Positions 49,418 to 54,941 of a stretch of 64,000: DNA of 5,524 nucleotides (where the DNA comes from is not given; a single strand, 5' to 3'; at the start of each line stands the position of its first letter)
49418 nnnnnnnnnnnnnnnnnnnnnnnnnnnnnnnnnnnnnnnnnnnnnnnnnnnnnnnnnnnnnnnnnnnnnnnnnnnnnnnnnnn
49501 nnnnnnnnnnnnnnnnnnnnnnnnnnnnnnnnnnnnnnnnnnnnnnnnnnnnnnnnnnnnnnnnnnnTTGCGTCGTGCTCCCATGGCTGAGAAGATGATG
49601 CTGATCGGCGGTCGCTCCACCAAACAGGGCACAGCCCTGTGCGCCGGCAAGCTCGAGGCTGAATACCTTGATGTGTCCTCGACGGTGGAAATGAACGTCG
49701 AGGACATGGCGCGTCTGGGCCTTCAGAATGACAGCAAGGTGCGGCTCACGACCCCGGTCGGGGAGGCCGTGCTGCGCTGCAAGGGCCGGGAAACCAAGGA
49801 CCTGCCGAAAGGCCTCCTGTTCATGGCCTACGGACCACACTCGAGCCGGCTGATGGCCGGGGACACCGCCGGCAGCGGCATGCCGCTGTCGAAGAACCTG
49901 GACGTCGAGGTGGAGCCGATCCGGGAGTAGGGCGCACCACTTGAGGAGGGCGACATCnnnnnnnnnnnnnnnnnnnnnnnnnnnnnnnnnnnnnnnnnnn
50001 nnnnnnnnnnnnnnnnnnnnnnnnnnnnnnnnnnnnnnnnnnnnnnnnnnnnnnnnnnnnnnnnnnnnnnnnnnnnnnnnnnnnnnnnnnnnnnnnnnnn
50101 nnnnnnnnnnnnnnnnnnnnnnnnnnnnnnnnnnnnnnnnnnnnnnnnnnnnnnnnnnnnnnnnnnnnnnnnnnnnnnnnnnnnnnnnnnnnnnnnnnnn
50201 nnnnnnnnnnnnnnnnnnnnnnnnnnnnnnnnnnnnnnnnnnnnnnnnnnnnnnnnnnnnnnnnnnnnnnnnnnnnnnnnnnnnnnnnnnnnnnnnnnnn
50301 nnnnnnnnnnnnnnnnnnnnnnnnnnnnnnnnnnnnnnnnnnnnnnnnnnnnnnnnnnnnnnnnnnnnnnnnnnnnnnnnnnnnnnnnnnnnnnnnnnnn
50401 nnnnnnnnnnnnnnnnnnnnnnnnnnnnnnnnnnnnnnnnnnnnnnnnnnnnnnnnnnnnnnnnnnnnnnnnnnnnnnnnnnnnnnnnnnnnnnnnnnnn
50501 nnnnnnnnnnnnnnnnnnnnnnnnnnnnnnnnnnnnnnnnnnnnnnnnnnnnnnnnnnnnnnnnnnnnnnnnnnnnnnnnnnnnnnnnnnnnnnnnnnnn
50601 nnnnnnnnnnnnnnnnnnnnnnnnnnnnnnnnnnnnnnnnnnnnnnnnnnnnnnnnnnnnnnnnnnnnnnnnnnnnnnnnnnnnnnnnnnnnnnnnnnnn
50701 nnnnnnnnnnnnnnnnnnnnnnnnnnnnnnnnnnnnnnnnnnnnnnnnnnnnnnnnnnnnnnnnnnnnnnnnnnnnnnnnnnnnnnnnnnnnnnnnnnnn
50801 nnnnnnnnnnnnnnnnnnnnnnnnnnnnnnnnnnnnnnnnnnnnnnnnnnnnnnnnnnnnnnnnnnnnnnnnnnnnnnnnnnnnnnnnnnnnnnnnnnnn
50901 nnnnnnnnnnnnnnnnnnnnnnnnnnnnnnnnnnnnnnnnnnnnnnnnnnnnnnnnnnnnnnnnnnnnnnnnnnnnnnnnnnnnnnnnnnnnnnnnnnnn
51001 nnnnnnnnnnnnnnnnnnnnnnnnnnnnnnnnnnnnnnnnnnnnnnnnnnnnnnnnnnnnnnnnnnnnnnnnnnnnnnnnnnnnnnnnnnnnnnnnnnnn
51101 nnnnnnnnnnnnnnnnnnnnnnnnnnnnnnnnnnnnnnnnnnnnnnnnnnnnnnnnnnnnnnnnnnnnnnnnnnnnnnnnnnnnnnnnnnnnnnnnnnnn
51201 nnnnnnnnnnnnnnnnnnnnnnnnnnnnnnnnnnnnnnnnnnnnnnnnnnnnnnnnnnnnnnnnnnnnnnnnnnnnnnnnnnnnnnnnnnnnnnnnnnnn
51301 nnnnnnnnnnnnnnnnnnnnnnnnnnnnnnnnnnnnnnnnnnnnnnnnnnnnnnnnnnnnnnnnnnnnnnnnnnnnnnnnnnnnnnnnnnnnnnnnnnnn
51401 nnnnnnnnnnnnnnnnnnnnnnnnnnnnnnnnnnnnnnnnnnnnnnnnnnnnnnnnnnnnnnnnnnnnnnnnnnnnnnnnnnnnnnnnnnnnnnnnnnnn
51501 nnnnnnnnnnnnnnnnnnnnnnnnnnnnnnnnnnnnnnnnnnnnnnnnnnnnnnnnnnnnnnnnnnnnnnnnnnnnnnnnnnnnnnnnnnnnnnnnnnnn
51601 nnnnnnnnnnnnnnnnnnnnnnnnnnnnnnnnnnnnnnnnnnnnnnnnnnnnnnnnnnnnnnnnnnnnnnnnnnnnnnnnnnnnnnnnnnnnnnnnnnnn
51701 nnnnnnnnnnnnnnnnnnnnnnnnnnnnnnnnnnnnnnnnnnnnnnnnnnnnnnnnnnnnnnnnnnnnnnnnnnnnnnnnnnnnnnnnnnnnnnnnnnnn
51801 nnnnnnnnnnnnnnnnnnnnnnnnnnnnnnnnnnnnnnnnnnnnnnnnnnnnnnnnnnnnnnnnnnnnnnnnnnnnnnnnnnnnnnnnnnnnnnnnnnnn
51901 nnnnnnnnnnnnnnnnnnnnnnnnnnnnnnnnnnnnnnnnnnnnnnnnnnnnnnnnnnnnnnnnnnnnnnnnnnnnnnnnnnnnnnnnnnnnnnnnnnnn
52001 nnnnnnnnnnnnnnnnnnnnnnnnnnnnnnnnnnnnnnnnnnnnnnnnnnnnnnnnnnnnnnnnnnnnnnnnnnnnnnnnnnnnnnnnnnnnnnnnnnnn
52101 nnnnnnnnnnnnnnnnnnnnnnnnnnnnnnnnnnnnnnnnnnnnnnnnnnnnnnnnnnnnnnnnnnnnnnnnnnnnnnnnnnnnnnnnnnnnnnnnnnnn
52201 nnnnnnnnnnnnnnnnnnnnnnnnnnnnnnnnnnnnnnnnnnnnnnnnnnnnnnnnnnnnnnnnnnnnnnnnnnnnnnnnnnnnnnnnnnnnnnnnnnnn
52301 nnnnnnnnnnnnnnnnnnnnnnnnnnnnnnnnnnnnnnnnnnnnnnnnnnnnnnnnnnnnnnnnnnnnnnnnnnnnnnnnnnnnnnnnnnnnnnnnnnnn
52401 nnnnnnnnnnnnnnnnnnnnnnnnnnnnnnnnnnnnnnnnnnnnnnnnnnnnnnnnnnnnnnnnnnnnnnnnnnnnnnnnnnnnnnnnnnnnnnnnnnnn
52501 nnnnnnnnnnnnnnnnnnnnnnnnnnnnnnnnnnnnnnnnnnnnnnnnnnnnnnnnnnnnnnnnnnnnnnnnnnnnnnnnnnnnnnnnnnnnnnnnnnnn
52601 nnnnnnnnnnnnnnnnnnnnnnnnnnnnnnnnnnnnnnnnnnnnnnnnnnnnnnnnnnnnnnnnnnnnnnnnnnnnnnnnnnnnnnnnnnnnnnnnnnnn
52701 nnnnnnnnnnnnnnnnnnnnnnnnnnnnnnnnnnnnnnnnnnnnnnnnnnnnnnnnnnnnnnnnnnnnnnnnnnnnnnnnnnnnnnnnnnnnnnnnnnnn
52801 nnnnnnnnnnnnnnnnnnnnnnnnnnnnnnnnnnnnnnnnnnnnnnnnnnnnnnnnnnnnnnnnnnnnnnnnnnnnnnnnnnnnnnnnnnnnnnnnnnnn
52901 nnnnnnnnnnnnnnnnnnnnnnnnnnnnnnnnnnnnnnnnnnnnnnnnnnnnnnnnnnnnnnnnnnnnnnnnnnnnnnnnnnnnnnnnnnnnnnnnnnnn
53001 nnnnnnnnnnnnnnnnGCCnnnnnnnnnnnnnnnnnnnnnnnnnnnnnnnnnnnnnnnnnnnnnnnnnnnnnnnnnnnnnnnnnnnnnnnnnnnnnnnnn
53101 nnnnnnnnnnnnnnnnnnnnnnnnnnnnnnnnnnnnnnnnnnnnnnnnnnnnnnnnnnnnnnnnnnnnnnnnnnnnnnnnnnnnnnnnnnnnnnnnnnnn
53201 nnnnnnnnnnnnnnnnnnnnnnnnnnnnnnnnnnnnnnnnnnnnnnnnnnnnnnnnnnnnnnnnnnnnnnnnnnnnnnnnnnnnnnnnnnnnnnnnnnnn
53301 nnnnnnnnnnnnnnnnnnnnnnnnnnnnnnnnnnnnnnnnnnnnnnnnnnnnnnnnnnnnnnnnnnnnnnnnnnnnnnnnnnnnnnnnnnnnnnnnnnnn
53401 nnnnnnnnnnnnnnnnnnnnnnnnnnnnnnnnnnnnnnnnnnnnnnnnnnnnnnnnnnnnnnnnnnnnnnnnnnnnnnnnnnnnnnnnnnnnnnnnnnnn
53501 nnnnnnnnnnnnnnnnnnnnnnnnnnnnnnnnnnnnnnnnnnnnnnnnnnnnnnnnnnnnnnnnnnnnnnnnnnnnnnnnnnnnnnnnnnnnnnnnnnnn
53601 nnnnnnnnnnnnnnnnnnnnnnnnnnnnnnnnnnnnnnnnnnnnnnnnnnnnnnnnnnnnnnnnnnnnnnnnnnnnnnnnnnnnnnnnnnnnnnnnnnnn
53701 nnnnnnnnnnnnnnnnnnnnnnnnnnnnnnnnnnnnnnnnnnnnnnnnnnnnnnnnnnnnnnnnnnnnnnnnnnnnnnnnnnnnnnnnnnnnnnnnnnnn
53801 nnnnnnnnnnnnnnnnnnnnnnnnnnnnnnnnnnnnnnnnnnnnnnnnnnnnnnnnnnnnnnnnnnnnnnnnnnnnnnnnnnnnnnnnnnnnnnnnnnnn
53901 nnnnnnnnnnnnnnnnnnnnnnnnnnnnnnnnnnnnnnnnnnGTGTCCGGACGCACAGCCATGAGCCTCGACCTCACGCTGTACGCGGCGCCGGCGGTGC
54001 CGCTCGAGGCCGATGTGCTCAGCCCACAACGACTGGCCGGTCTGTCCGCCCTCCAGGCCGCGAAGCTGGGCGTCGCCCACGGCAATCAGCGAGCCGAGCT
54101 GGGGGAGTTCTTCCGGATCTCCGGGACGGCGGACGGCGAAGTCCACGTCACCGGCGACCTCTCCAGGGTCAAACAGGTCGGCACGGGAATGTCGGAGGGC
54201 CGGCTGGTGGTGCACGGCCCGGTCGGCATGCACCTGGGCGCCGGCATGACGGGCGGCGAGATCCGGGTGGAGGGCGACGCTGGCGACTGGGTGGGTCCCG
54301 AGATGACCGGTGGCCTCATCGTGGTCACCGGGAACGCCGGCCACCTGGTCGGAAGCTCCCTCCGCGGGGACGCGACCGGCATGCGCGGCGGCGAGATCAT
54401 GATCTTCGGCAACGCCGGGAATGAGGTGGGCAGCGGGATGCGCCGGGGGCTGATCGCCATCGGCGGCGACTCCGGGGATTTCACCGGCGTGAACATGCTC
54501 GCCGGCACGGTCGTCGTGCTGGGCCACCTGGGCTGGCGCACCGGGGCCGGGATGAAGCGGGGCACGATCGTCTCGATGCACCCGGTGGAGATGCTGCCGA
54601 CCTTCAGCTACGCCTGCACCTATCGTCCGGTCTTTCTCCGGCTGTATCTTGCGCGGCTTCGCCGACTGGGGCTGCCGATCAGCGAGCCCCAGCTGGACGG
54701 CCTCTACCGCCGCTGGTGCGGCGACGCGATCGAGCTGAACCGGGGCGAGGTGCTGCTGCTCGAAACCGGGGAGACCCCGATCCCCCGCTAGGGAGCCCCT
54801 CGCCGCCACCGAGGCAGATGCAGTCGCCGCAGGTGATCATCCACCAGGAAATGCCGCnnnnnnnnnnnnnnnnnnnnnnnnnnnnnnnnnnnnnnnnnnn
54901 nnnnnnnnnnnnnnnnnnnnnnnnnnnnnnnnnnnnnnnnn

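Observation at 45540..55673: Two tandem paralogous formyl-methanofuran enzyme sets: an Fhc-type set (B subunit without Cys) followed by an Fwd-type set (FwdD + Cys-His B subunit), each with its own Ftr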

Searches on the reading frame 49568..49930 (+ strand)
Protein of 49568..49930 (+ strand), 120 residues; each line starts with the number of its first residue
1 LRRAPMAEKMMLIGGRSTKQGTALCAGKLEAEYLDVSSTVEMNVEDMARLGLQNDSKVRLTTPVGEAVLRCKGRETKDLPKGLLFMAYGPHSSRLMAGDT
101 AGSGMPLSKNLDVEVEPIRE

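Call 4: search_protein_families(library=pfam, proteins=[window:49568-49930:+], max_evalue=0.01)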
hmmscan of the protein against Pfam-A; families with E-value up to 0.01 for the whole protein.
window:49568-49930:+ (120 aa): 1 family
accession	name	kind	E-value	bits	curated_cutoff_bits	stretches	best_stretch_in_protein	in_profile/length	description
PF01568.27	Molydop_binding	-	6.8e-11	42.6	26.8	1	11-92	2-82/110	Molydopterin dinucleotide binding domain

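Call 40: search_solved_structures(query=window:49583-49930:+, max_evalue=0.01, show_alignments=2)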
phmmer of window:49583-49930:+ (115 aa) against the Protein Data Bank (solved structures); distinct sequences matched with E-value up to 0.01: 5.
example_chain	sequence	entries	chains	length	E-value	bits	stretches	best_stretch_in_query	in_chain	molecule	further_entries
2ki8_A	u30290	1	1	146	6.2e-14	55.5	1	6-111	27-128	Tungsten formylmethanofuran dehydrogenase, subunit D (FwdD-2)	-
5t5i_D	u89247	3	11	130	2.4e-12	50.4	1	5-113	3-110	Tungsten formylmethanofuran dehydrogenase subunit fwdD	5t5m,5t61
8rja_D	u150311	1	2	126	6.8e-12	48.9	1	5-113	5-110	Formylmethanofuran dehydrogenase subunit D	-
7bkb_J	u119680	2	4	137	3.2e-11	46.7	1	5-113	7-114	Formylmethanofuran dehydrogenase, subunit D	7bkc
9sfi_S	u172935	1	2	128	4.5e-11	46.3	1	4-112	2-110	Formylmethanofuran dehydrogenase subunit D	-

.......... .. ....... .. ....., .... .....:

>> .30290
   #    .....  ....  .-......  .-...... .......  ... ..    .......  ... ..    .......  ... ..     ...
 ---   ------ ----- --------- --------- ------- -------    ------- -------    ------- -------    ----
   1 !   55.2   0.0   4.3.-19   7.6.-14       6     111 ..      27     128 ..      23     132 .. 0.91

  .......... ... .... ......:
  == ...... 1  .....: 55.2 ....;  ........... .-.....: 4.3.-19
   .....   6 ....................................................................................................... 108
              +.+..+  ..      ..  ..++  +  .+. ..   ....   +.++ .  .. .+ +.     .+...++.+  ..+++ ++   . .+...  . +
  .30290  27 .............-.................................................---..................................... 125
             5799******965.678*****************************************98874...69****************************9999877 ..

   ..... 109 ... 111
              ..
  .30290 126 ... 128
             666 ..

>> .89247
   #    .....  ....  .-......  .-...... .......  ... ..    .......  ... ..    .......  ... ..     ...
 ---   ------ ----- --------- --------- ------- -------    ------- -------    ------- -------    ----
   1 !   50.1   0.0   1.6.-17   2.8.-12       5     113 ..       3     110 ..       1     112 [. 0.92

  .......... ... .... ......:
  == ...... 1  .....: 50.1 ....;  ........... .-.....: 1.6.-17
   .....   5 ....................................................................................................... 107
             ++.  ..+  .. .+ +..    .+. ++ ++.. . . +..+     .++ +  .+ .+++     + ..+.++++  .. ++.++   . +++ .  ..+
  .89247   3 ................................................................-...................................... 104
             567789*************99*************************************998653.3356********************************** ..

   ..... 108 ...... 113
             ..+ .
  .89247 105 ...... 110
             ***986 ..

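Call 52: search_protein_families(library=ncbifam, proteins=[window:49583-49930:+], max_evalue=0.001)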
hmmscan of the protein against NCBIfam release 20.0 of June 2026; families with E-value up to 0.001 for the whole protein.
window:49583-49930:+ (115 aa): 1 family
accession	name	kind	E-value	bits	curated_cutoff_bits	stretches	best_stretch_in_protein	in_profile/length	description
NF042908.1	FMD_DH_FwdD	exception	7.8e-19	68.1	175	1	4-113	2-111/129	tungsten-dependent formylmethanofuran dehydrogenase subunit FwdD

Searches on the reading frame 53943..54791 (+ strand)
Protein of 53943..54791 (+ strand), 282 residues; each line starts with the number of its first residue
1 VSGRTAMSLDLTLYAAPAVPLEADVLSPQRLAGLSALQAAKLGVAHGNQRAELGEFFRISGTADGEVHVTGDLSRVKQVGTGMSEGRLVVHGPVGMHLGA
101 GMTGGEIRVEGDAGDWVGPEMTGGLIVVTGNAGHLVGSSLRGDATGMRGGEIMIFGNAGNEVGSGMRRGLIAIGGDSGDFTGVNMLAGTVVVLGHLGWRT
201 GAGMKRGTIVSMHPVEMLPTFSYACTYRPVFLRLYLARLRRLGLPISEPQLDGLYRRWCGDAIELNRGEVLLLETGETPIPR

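Call 5: search_protein_families(library=pfam, proteins=[window:53943-54791:+], max_evalue=0.01)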
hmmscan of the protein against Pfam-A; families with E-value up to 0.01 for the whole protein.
window:53943-54791:+ (282 aa): 1 family
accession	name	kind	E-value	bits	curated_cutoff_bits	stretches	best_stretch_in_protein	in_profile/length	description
PF01493.24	GXGXG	-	7.9e-13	48.8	32.5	1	87-209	33-160/190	GXGXG motif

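Call 44: search_solved_structures(query=window:53961-54791:+, max_evalue=0.001)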
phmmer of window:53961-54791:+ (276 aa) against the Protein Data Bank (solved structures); distinct sequences matched with E-value up to 0.001: 11.
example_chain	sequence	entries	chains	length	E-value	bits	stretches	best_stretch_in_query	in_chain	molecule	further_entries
9sw6_K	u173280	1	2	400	3.4e-50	174.3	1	12-222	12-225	Molybdenum-containing formylmethanofuran dehydrogenase 1 subunit C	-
5t5i_C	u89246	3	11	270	7e-45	156.8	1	5-218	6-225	Tungsten-containing formylmethanofuran dehydrogenase 2 subunit C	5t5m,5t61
8rja_C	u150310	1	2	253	2.3e-40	142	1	5-215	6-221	formylmethanofuran dehydrogenase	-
9sfi_R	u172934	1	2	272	3.8e-40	141.3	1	5-222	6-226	Tungsten-containing formylmethanofuran dehydrogenase 2 subunit C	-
6s6y_C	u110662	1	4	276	2.2e-39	138.8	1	15-266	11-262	Formylmethanofuran dehydrogenase subunit C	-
7bkb_I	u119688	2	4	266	1.2e-31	113.4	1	3-217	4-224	Formylmethanofuran dehydrogenase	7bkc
7mfm_G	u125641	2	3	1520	5.8e-06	29.2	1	52-219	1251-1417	Glutamate synthase (NADPH) large chain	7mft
1llw_A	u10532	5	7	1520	1.1e-05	28.2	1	70-213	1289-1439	Ferredoxin-dependent glutamate synthase | FERREDOXIN-DEPENDENT GLUTAMATE SYNTHASE 2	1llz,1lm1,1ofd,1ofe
2vdc_A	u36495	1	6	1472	1.6e-05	27.7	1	76-214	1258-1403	GLUTAMATE SYNTHASE [NADPH] LARGE CHAIN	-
1ea0_A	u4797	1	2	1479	1.7e-05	27.7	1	76-214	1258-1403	GLUTAMATE SYNTHASE [NADPH] LARGE CHAIN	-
6s6s_A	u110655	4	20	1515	1.7e-05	27.6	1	76-214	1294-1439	Glutamate synthase [NADPH] large chain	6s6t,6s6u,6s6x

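Call 52: search_protein_families(library=ncbifam, proteins=[window:53961-54791:+], max_evalue=0.001)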
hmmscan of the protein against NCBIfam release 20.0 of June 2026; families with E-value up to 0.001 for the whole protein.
window:53961-54791:+ (276 aa): 3 families
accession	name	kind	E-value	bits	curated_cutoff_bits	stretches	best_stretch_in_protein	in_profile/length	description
TIGR03122.1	one_C_dehyd_C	equivalog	4.3e-78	262.2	130.65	1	4-265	2-259/260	formylmethanofuran dehydrogenase subunit C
NF042910.1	FMH_DH_FwdC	exception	2.7e-52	177.5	340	1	5-222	4-225/271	tungsten-dependent formylmethanofuran dehydrogenase subunit FwdC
NF008730.0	PRK11750.1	equivalog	2e-05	22.1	1047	1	82-201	1272-1396/1490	glutamate synthase large subunit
